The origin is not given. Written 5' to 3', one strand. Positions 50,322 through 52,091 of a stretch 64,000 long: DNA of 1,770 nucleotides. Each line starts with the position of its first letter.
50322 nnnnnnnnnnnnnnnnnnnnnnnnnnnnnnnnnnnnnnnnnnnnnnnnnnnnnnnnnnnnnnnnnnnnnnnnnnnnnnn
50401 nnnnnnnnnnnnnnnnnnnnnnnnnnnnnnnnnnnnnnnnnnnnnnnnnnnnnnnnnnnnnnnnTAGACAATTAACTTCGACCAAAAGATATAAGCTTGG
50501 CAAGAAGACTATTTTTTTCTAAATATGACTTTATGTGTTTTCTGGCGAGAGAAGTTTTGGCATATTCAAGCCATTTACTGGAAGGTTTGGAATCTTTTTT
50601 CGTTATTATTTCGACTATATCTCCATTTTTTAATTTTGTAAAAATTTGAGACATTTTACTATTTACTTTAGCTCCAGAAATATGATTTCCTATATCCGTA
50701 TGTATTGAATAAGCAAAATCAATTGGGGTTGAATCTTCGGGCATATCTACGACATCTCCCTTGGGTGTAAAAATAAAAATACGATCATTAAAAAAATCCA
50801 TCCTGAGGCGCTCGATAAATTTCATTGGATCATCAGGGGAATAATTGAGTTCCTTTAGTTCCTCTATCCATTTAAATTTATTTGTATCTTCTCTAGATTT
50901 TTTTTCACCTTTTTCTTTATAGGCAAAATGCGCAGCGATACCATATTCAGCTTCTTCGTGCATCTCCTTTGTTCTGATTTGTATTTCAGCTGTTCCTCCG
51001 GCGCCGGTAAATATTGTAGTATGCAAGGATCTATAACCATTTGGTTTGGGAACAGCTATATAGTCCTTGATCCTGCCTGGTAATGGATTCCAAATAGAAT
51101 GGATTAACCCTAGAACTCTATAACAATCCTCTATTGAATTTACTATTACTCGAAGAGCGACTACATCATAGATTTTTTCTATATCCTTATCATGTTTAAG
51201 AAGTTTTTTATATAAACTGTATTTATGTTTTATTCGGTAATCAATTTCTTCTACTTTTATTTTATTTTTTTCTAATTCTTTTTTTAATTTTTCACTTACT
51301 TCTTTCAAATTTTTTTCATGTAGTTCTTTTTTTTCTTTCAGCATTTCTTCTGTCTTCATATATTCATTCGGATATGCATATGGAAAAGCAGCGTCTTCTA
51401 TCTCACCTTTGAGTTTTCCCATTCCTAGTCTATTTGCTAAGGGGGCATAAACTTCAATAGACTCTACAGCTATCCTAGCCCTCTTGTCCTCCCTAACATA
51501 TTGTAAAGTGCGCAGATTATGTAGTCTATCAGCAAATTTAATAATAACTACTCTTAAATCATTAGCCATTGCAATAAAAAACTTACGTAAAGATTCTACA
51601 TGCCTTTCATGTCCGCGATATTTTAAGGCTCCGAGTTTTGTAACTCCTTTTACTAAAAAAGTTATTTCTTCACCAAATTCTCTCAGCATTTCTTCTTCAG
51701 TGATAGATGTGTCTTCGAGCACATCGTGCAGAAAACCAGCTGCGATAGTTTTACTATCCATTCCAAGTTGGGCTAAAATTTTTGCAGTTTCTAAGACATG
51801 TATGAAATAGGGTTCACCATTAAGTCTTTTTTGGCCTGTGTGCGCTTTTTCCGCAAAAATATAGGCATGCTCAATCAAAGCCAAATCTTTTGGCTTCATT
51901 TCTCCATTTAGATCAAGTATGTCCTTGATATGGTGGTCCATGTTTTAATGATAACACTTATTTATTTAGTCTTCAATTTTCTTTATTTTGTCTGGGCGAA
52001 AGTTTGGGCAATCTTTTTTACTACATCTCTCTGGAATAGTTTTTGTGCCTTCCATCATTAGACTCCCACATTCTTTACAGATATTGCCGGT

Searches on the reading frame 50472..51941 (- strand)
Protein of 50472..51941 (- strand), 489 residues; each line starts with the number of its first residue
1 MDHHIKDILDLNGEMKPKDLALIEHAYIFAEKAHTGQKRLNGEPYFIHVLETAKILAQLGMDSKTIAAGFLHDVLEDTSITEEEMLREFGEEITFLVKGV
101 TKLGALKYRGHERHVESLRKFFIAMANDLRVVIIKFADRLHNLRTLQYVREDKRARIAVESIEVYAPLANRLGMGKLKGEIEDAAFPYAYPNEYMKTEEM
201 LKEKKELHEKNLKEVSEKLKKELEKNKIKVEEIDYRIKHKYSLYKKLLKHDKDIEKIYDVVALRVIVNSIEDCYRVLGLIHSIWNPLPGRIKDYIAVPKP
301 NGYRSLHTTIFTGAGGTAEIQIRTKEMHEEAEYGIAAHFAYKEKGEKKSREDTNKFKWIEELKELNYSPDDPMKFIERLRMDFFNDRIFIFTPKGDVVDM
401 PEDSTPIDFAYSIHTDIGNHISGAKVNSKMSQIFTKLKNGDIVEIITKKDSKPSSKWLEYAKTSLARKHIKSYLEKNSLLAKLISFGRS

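Call 97: search_protein_families(library=pfam, proteins=[window:50472-51941:-], max_evalue=0.00001)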
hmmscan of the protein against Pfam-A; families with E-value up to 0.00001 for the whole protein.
window:50472-51941:- (489 aa): 4 families
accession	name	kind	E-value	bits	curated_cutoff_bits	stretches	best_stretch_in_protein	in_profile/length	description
PF13328.12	HD_4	-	5.8e-45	153.3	27.2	1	26-174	1-155/156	HD domain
PF04607.23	RelA_SpoT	-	4.9e-40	136.8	27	1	236-345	2-112/113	Region found in RelA / SpoT proteins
PF02824.27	TGS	-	6.6e-21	74.5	22.2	1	388-447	1-60/60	TGS domain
PF01966.28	HD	-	1.8e-11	44.8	22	1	45-142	1-115/116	HD domain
